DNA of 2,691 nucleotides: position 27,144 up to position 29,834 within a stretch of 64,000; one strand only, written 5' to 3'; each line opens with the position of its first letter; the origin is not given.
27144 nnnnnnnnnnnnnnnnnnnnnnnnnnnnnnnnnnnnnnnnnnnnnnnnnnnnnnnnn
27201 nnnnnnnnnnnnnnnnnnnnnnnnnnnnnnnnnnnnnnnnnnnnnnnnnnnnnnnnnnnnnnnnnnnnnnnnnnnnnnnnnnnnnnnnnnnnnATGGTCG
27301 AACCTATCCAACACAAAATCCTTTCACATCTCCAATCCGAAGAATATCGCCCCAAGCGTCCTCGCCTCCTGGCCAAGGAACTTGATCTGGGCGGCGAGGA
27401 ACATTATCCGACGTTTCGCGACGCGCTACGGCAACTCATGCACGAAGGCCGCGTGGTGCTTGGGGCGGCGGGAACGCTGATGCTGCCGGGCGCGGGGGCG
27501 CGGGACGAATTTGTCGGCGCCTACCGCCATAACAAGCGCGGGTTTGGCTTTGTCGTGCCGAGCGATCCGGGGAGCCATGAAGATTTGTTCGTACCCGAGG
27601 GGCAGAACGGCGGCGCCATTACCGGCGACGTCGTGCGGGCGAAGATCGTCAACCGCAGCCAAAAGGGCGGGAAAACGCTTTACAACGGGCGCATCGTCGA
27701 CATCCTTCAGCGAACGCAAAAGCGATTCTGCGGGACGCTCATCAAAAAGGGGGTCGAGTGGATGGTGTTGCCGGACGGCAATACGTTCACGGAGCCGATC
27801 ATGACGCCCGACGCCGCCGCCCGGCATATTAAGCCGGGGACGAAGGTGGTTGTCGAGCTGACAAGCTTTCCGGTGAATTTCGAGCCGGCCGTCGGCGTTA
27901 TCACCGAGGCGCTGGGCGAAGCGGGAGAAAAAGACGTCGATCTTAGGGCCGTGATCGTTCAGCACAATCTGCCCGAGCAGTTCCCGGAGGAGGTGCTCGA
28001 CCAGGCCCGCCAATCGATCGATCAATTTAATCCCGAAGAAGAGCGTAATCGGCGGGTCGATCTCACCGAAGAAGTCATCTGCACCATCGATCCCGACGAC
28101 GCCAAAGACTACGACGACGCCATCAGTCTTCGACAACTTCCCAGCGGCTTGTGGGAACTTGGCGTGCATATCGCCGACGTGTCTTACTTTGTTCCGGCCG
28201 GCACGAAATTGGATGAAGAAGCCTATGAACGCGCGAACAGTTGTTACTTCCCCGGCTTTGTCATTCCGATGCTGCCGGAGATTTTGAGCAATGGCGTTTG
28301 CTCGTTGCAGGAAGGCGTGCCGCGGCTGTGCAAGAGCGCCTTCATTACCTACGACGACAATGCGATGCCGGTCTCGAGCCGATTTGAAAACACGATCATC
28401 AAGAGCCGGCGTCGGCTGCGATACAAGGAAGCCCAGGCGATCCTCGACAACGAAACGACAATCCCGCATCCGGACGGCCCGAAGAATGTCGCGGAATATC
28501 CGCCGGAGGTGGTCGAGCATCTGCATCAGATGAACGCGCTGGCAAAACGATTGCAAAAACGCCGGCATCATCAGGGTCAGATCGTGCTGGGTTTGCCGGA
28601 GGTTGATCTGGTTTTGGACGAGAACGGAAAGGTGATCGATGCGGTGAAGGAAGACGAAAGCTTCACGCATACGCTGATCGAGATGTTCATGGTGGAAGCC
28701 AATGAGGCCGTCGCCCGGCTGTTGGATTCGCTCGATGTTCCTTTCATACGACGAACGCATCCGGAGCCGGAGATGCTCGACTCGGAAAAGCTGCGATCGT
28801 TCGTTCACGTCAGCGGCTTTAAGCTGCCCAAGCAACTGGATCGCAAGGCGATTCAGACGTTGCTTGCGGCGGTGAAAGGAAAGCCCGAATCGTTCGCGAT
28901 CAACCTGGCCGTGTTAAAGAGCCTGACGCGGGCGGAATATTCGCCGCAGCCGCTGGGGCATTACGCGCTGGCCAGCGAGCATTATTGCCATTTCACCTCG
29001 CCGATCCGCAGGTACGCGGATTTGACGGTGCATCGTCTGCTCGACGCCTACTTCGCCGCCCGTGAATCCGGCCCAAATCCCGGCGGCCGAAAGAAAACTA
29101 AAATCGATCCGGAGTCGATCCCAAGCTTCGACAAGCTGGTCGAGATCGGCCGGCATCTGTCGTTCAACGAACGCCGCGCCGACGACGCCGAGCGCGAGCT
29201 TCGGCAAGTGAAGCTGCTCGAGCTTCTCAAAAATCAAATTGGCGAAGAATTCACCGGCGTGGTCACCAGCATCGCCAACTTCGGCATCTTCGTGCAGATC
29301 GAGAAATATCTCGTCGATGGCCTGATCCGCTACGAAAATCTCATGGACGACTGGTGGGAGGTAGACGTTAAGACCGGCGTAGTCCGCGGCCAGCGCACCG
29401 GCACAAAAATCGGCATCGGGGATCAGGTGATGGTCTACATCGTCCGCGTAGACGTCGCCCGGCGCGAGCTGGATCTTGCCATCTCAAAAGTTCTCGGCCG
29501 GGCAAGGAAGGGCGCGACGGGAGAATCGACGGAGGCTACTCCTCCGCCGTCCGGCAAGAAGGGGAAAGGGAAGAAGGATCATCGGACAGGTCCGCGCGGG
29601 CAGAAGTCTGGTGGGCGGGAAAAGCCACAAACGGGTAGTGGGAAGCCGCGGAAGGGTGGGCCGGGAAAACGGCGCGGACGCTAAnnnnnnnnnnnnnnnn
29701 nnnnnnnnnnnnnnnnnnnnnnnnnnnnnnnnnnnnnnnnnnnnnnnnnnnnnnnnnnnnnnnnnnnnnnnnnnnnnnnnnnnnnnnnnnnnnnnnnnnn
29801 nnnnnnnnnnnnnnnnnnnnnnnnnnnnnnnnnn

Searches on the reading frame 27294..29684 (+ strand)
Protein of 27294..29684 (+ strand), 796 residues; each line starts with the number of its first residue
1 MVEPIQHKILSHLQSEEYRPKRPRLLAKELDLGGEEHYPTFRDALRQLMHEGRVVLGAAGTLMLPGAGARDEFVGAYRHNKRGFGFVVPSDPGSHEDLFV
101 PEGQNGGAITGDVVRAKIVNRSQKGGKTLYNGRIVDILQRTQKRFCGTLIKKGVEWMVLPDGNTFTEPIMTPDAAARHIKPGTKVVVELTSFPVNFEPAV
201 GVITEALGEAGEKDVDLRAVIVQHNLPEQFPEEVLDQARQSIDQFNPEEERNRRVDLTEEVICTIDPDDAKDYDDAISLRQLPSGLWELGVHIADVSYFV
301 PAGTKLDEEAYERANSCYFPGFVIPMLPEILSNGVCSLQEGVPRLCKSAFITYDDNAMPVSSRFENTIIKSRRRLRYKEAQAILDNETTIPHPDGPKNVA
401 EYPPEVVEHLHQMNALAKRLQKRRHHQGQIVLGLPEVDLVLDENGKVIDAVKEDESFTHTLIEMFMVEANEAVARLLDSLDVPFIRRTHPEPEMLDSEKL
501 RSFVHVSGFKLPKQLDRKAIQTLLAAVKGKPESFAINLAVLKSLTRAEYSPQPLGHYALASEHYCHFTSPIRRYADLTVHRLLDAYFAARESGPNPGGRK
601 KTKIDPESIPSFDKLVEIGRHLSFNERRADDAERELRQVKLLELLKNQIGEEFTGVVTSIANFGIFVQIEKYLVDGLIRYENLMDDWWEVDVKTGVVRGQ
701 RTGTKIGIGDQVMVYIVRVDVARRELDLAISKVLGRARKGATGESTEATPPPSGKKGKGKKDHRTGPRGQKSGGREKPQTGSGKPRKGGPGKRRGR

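Call 82: search_protein_families(library=pfam, proteins=[window:27294-29684:+], max_evalue=0.0001)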
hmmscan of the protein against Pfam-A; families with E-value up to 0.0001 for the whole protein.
window:27294-29684:+ (796 aa): 5 families
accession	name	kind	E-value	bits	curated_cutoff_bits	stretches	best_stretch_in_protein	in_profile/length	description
PF00773.25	RNB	-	2.4e-101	339.7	29.3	1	254-586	1-323/326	RNB domain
PF17876.7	CSD2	-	3.5e-25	88.3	26.2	2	158-231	2-74/74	Cold shock domain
PF00575.29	S1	-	7.6e-14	52.3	22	1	648-730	3-73/74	S1 RNA binding domain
PF08206.17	OB_RNB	-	4.3e-09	36.4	24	1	78-126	4-49/58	Ribonuclease B OB domain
PF18614.7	RNase_II_C_S1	-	8.6e-05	22.8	26.6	0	704-729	32-57/59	RNase II-type exonuclease C-terminal S1 domain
